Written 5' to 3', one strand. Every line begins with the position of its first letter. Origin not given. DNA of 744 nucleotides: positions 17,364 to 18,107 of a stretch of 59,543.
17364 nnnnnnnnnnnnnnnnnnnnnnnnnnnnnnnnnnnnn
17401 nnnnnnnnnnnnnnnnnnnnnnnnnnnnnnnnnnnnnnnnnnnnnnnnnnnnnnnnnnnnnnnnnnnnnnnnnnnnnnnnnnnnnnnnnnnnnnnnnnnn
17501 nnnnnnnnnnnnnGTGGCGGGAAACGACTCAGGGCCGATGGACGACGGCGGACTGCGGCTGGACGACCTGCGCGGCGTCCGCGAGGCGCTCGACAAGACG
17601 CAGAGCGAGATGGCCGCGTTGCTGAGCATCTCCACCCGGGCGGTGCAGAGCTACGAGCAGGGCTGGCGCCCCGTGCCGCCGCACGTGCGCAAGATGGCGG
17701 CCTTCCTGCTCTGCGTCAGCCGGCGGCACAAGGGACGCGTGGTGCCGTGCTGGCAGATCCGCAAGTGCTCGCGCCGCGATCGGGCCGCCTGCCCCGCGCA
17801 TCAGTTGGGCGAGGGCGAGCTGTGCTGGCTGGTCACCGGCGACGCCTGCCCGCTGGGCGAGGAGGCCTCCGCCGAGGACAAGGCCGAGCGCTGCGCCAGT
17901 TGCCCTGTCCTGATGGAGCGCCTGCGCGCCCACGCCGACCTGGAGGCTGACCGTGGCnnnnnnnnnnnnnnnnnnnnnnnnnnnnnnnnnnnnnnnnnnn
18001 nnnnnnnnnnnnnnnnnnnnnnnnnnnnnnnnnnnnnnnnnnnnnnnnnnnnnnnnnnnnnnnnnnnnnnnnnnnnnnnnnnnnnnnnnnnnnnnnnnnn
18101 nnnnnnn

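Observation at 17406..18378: Tandem paralogous XRE-HTH regulators with an uncharacterised six-Cys C-terminal domain, divergent from two sulfatase genes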

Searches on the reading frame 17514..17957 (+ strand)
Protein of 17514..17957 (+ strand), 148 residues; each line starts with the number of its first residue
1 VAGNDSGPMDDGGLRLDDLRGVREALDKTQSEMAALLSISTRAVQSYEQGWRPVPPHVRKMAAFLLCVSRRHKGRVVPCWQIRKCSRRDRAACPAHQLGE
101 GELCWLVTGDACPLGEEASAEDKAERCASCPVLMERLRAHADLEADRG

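Call 6: search_protein_families(library=pfam, proteins=[window:17538-17957:+], max_evalue=1)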
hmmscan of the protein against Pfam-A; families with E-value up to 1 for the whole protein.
window:17538-17957:+ (140 aa): 4 families
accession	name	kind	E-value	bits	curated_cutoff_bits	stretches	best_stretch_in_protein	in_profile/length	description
PF01381.28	HTH_3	-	0.00013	22.3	23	1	12-56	2-47/55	Helix-turn-helix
PF13560.12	HTH_31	-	0.00016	22.4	27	1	11-50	6-46/64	Helix-turn-helix domain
PF13413.12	HTH_25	-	0.05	13.9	24.6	1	11-43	2-34/62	Helix-turn-helix domain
PF15731.11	MqsA_antitoxin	-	0.11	13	30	1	11-52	74-115/131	Antitoxin component of bacterial toxin-antitoxin system, MqsA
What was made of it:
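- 17568..17726 (+): The HTH (helices 1-3) and the long connecting helix of ORF-A, including the invariant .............. Pfam HTH_3 and HTH_31 (call 6).
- On XRE / HTH_3 (Pfam PF01381) DNA-binding domain: ORF-A scores 22.3 bits, just under (E 1.3e-4) (call 6).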

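Call 7: search_protein_families(library=ncbifam, proteins=[window:17538-17957:+], max_evalue=1)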
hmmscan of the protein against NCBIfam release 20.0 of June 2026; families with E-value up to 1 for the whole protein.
window:17538-17957:+ (140 aa): 8 families
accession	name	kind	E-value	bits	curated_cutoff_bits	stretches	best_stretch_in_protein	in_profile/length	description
NF045718.1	two_CW_domain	domain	1.3e-07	31.9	35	1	70-125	2-74/80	two-CW domain-containing protein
NF040522.1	VC1465_fam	subfamily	0.00012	22.1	70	1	14-73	4-59/111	VC1465 family Xer recombination activation factor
NF041951.1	phage_RstR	subfamily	0.00013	22.1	80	1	10-57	6-54/108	RstR family transcriptional repressor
TIGR03830.1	CxxCG_CxxCG_HTH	subfamily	0.00049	19.9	61.8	1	9-53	68-112/127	type II TA system antitoxin MqsA family protein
NF041265.1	NadS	equivalog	0.00082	19.6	60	1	8-44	32-68/94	NadS family protein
TIGR03070.1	couple_hipB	subfamily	0.011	15.7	71.65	1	11-42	7-38/58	type II toxin-antitoxin system Y4mF family antitoxin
NF003162.0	PRK04140.1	equivalog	0.085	11.9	263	1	10-42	130-162/317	transcriptional regulator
NF047948.1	male_kill_WMK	equivalog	0.25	10.8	300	1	18-52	17-51/300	WO male-killing family protein Wmk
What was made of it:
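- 17745..17912 (+): The two-CW domain of ORF-A (residues 70-125 in the 140-aa numbering). NF045718 at E 1.3e-7 and 31.9 bits against a cut-off of 35 (call 7).
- Weak NCBIfam hits of the HTH to MqsA, HipB, NadS and RstR families (call 7).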

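Call 9: find_homologous_proteins(query=window:17538-17957:+)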
Query window:17538-17957:+ (140 aa): 39 proteins with E <= 0.001 among 87 candidates.
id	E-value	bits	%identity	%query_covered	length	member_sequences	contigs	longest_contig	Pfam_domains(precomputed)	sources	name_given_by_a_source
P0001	8.6e-78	277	88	99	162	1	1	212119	-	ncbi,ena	-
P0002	2.2e-75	269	85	97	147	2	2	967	PF13560.13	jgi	-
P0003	4.3e-73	262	86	94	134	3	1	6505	PF13560.13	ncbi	-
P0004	5.1e-73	262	84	96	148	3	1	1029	PF13560.13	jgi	-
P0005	1.2e-65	238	81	92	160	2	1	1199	PF13560.13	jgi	jgi:DNA-binding XRE family transcriptional regulator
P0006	1.0e-64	235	80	93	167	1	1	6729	PF13560.13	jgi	jgi:DNA-binding XRE family transcriptional regulator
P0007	2.2e-64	234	73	100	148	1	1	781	PF01381.29,PF13560.13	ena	-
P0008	3.2e-64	233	81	91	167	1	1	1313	PF01381.29,PF13560.13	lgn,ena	-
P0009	8.8e-63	228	77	92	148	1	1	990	PF13560.13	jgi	-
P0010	1.2e-60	222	78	94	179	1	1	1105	PF01381.29,PF13560.13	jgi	jgi:putative transcriptional regulator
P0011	2.7e-59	217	74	92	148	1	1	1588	-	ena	-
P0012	1.8e-57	211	73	94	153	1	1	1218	-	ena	-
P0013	2.1e-48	182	68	92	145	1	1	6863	PF01381.29,PF13560.13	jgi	jgi:DNA-binding XRE family transcriptional regulator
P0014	7.7e-35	138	56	89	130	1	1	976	PF01381.29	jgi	jgi:hypothetical protein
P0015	1.3e-33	134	50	88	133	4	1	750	PF01381.29,PF13560.13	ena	-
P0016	1.3e-33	134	51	88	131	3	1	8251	PF01381.29,PF13560.13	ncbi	-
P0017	2.8e-33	133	50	90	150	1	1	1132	PF01381.29,PF13560.13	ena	-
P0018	2.3e-32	130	51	89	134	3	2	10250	PF01381.29,PF13560.13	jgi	-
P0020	4.0e-31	126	49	91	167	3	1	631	PF01381.29,PF13560.13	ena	-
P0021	4.8e-31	126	46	91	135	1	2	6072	PF01381.29,PF13560.13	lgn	-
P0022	5.3e-31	125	48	90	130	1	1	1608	PF01381.29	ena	-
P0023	1.2e-30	124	47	91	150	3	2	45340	PF01381.29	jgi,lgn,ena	-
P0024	1.9e-30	124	53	87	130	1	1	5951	PF01381.29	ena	-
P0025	5.9e-30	122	54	83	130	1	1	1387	PF01381.29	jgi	jgi:hypothetical protein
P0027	9.2e-30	121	49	89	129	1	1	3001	PF01381.29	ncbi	-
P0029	5.4e-29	119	52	89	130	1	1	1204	PF01381.29,PF13560.13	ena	-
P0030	6.3e-29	119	50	85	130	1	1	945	PF01381.29,PF13560.13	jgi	jgi:transcriptional regulator with XRE-family HTH domain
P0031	8.0e-29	118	46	90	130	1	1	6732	PF01381.29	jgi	jgi:DNA-binding XRE family transcriptional regulator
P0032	5.4e-28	116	51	84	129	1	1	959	PF01381.29,PF13560.13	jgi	jgi:hypothetical protein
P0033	8.1e-28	115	46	87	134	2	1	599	PF01381.29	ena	-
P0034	3.1e-26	110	48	89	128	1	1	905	PF01381.29,PF13560.13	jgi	jgi:DNA-binding XRE family transcriptional regulator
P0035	5.4e-25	106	45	84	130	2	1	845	PF01381.29,PF13560.13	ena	-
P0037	6.7e-23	99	46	87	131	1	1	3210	PF01381.29,PF13560.13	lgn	-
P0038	3.7e-18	84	44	73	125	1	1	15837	-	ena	-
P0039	5.6e-13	67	39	84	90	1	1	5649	PF01381.29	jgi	-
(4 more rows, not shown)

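Call 12: find_encoding_contigs(protein=P0001, flank=8000, max_places=4)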
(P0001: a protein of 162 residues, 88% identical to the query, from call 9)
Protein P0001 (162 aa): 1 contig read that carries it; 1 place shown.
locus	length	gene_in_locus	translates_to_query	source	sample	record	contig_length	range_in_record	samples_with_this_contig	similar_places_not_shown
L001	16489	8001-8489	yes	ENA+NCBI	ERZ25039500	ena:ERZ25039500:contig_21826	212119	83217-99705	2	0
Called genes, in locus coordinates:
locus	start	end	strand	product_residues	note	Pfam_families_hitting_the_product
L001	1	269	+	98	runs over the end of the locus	PF12838:Fer4_7 (weak), PF00037:Fer4, PF12797:Fer4_2 (weak), PF13237:Fer4_10, PF14697:Fer4_21, PF12837:Fer4_6, PF12838:Fer4_7, PF13187:Fer4_9, +6 more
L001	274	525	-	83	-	PF12674:Zn_ribbon_2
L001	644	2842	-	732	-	PF01839:FG-GAP (faint), PF13517:FG-GAP_3 (weak)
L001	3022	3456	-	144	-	PF01872:RibD_C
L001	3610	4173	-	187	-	-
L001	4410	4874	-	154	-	PF22842:Pel9A-like_beta_helix, PF14592:Chondroitinas_B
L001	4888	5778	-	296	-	-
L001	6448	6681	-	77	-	-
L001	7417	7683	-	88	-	-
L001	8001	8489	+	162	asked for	-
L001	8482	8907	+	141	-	PF01381:HTH_3 (weak)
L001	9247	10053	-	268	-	PF00290:Trp_syntA, PF00977:His_biosynth (weak)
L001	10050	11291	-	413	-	PF00291:PALP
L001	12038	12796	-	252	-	-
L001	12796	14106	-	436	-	-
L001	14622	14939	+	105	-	-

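Call 13: find_encoding_contigs(protein=P0023, flank=8000, max_places=4)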
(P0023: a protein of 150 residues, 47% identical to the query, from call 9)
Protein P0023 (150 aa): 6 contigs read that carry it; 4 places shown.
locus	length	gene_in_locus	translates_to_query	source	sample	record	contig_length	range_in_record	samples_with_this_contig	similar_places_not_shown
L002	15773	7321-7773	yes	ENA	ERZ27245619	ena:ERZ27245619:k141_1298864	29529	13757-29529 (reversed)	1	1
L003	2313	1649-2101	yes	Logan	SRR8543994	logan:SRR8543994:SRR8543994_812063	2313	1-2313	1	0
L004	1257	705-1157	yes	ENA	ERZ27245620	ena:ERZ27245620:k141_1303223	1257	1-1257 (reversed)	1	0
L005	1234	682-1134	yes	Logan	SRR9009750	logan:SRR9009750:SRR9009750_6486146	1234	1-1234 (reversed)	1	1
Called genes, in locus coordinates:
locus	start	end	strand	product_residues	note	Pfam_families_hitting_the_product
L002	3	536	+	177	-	?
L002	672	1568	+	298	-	PF00582:Usp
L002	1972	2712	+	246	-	-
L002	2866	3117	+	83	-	PF19891:DUF6364 (faint)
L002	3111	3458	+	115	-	PF02452:PemK_toxin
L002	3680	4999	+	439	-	PF00215:OMPdecase, PF03737:RraA-like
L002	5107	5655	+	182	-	PF01380:SIS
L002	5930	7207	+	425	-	PF03562:MltA, PF06725:3D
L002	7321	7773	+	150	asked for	PF01381:HTH_3 (weak)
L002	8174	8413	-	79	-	-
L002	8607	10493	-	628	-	PF02838:Glyco_hydro_20b, PF00728:Glyco_hydro_20 (weak)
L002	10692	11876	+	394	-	PF00155:Aminotran_1_2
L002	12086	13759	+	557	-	PF05496:RuvB_N (faint), PF13177:DNA_pol3_delta2, PF00004:AAA, PF07728:AAA_5 (faint), PF13401:AAA_22 (weak), PF22608:DNAX_ATPase_lid, PF12169:DNA_pol3_gamma3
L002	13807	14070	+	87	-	PF09720:Unstab_antitox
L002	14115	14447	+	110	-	PF02575:YbaB_DNA_bd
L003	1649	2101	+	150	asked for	PF01381:HTH_3 (weak)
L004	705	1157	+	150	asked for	PF01381:HTH_3 (weak)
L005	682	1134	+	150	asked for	PF01381:HTH_3 (weak)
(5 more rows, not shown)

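Call 14: find_encoding_contigs(protein=P0018, flank=6000, max_places=3)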
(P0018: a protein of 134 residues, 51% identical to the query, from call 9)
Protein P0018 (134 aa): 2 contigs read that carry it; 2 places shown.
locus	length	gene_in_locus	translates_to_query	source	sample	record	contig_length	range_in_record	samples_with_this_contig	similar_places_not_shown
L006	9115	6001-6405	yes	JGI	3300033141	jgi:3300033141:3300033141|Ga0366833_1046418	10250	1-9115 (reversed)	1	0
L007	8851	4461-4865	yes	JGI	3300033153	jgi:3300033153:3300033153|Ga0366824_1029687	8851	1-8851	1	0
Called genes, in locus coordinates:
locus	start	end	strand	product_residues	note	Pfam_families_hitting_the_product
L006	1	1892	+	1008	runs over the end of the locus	?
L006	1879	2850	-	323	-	-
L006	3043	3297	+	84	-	-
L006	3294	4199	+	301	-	PF01297:ZnuA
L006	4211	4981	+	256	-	PF00005:ABC_tran, PF02463:SMC_N (faint), PF13401:AAA_22 (faint), PF13304:AAA_21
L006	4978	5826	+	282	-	PF00950:ABC-3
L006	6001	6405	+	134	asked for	PF01381:HTH_3, PF13560:HTH_31 (weak)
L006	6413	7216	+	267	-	PF01946:Thi4, PF00890:FAD_binding_2 (faint), PF01266:DAO (faint), PF01494:FAD_binding_3, PF07992:Pyr_redox_2 (faint), PF12831:FAD_oxidored, PF13450:NAD_binding_8 (weak)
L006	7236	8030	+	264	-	PF20565:DUF6775, PF22529:DUF7001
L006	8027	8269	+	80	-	PF02597:ThiS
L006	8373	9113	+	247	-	?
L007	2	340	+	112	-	?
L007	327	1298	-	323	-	-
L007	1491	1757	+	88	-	-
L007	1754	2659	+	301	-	PF01297:ZnuA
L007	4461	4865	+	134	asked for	PF01381:HTH_3, PF13560:HTH_31 (weak)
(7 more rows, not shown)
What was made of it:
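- Thi4/ThiS (call 14)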

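Call 15: find_encoding_contigs(protein=P0016, flank=6000, max_places=3)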
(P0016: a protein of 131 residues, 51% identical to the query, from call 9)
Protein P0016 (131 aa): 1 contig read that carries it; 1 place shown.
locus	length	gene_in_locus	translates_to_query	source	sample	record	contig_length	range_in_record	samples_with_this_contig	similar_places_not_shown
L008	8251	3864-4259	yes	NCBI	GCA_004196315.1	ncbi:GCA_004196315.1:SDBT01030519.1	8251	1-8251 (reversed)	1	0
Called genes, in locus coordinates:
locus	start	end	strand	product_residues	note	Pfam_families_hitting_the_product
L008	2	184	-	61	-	?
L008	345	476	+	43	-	-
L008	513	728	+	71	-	-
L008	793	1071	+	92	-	PF16561:AMPK1_CBM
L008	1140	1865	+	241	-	PF00578:AhpC-TSA, PF08534:Redoxin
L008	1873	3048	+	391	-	PF11376:DUF3179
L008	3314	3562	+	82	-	-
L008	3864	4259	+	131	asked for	PF01381:HTH_3, PF13560:HTH_31 (weak)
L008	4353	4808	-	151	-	PF01750:HycI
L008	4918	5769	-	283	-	-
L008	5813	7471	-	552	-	-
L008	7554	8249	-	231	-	?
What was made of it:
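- AhpC (call 15)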

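Call 16: find_encoding_contigs(protein=P0038, flank=6000, max_places=3)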
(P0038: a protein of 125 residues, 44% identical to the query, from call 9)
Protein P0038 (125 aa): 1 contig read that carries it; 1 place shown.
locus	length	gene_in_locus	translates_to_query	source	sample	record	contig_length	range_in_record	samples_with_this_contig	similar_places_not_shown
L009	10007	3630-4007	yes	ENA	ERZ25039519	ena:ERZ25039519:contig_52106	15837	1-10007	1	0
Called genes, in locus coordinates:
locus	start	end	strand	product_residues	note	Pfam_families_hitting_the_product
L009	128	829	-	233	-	-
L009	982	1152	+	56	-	PF01455:HupF_HypC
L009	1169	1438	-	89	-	-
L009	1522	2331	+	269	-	PF01924:HypD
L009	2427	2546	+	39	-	-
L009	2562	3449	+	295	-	PF00586:AIRS, PF02769:AIRS_C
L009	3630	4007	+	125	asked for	-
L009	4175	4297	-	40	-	-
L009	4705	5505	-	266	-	-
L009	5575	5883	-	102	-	-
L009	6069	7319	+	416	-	-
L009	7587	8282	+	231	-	-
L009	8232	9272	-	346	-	PF13646:HEAT_2 (faint)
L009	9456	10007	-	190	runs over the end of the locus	PF02119:FlgI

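Call 17: find_encoding_contigs(protein=P0006, flank=6000, max_places=3)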
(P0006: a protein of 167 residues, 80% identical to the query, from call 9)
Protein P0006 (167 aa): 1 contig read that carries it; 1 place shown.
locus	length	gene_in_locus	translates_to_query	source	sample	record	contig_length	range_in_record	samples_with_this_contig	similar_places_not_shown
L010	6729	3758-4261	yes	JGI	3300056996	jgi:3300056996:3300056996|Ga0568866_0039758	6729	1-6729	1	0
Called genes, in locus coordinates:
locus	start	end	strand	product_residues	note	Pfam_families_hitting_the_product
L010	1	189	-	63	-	?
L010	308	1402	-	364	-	-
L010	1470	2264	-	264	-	PF01145:Band_7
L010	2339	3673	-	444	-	PF00884:Sulfatase, PF01663:Phosphodiest, PF16347:SGSH_C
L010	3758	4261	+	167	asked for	PF13560:HTH_31 (faint)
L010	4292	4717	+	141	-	-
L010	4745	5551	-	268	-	PF00290:Trp_syntA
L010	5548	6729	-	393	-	?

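Call 18: find_related_loci(query=A1, collection=genome_contigs, flank=6000)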
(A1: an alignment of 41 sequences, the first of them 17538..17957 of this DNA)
Query A1 (140 aa) in genome_contigs; peptide patterns used: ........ (x = any residue, [..] = any of these).
203 stretches matched a pattern; 199 encode a relative of the query (tblastn E <= 1e-3); the best 80 are kept; 80 distinct loci.
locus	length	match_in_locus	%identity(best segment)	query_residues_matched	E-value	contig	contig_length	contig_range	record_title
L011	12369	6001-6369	54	8-129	5e-35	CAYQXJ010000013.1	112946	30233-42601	MAG TPA_asm: uncultured candidatus Brocadiaceae bacterium isolate SRP141376_co1_249 genome assembly, contig: NODE_399_le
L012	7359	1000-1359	49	6-125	6e-34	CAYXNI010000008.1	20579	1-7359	MAG TPA_asm: uncultured Planctomycetota bacterium isolate SRP178699_co1_473 genome assembly, contig: NODE_3117_length_20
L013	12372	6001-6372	50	5-128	4e-33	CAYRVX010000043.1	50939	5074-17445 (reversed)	MAG TPA_asm: uncultured Planctomycetaceae bacterium isolate SRP068000_co1_610 genome assembly, contig: NODE_563_length_5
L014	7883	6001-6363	46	6-125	1e-32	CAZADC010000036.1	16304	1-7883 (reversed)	MAG TPA_asm: uncultured Planctomycetaceae bacterium isolate SRP332253_co2_121 genome assembly, contig: NODE_3351_length_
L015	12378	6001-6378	48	3-125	2e-32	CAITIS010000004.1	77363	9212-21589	MAG: uncultured planctomycete isolate AlinenLipids_bin-9348 genome assembly, contig: bin-9348:004/159, whole genome shot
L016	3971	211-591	48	6-129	2e-32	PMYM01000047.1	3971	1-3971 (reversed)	MAG: Phycisphaerales bacterium isolate fen_1344 73.20110800_E2D.65_contig_1481, whole genome shotgun sequence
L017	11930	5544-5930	46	5-131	8e-31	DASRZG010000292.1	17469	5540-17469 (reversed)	MAG TPA_asm: Phycisphaerae bacterium isolate SMAG_U14157 k141_1173728, whole genome shotgun sequence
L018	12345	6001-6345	49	10-124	2e-30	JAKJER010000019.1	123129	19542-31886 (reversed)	MAG: Planctomycetota bacterium isolate UR.bin180 UR_contig_181, whole genome shotgun sequence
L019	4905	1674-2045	44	8-131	2e-30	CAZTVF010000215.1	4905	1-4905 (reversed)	MAG TPA_asm: uncultured Planctomycetaceae bacterium isolate SRP272421_co2_511 genome assembly, contig: NODE_72434_length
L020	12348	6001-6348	39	10-125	5e-29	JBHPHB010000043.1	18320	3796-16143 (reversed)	Spirochaetota bacterium isolate SAG AM-311-O03 NODE_43_length_18320_cov_25.176403, whole genome shotgun sequence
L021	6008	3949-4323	44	7-132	3e-29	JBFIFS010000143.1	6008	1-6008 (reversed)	MAG: Kiritimatiellia bacterium isolate Mix_sand11.2021.09.G.36 k141_1537813_length_6008_cov_10.9010, whole genome shotgu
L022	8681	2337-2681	46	15-129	3e-29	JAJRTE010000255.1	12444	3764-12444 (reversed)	MAG: Myxococcota bacterium isolate Dive96_bin1.27 k141_4099848, whole genome shotgun sequence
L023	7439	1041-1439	44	6-139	1e-28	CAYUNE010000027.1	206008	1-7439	MAG TPA_asm: uncultured Desulfobulbia bacterium isolate binchicken_co219_319 genome assembly, contig: k141_596151, whole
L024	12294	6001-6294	54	8-104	4e-28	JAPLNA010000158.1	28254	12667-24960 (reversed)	MAG: Planctomycetota bacterium isolate LacPavin_0419_WC90_MAG_66_8 LacPavin_0419_WC90_scaffold_739854, whole genome shot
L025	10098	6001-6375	42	6-129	7e-28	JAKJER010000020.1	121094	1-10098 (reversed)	MAG: Planctomycetota bacterium isolate UR.bin180 UR_contig_190, whole genome shotgun sequence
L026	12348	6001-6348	45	9-125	1e-27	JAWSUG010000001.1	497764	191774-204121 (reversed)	MAG: Desulfobulbaceae bacterium isolate B4G8CH4-05 NODE_1_length_497764_cov_14.960371, whole genome shotgun sequence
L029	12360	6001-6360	41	9-129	4e-27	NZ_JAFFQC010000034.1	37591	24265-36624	Desulfobulbus alkaliphilus strain DSM 24258 NODE_34_length_37591_cov_88.0543, whole genome shotgun sequence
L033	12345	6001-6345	43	9-124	3e-27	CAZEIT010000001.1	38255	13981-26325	MAG TPA_asm: uncultured Desulfobulbus sp. isolate binchicken_co369_80 genome assembly, contig: NODE_176_length_38255_cov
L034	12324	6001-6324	45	1-100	9e-27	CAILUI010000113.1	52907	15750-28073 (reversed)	MAG: uncultured Victivallales bacterium isolate Loclat_bin-09902 genome assembly, contig: bin-09902:113/466, whole genom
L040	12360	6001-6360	43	9-129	2e-26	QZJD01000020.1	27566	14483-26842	MAG: Desulfobulbus sp. isolate SURF_48 Ga0104751_1002604, whole genome shotgun sequence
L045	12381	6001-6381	41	8-133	5e-26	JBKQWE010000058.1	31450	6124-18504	MAG: Candidatus Brocadiia bacterium isolate SEr3G3H3I__bin_258 SEr3G3H3I_000000168179, whole genome shotgun sequence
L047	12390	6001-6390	39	7-131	6e-26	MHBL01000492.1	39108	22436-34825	MAG: Lentisphaerae bacterium RIFOXYA12_64_32 RifOxyA12_Lentisphaerae_64_32_updatedv2_89, whole genome shotgun sequence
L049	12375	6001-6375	40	4-129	1e-25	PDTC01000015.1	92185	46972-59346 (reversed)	MAG: Desulfobulbus propionicus isolate DOLJORAL78_53_16 DolJOral78_scaffold_182, whole genome shotgun sequence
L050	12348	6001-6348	43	9-125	9e-26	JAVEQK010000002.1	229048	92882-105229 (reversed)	MAG: Desulfobulbaceae bacterium isolate BF_dRep_26 NODE_83_length_229048_cov_64.618978_Biofilm4, whole genome shotgun se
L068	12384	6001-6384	41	1-129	1e-24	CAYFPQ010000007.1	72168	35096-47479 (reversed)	MAG TPA_asm: uncultured Victivallales bacterium isolate ERP019367_co2_131 genome assembly, contig: NODE_385_length_72168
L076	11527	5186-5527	43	15-129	2e-24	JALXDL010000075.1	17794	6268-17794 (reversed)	MAG: Desulfobulbaceae bacterium isolate T2_metabat2_scaf2bin.285 T2_NODE_2985_length_17794_cov_2.689704, whole genome sh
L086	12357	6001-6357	39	9-128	3e-24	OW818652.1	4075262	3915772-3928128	Candidatus Electrothrix laxa isolate HOU-scMAG genome assembly, chromosome: 1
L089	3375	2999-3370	38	7-131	4e-24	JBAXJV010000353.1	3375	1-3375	MAG: bacterium isolate ELA384 MAG384_353, whole genome shotgun sequence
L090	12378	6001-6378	38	2-125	4e-24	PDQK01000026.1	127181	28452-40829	MAG: Desulfobulbus propionicus isolate DOLZORAL124_48_34 DolZOral124_scaffold_71, whole genome shotgun sequence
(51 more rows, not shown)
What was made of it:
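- Taxonomy: the genomes holding the family are almost all from anaerobic lineages (call 18). Its distribution is almost confined to anaerobic lineages (call 18).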
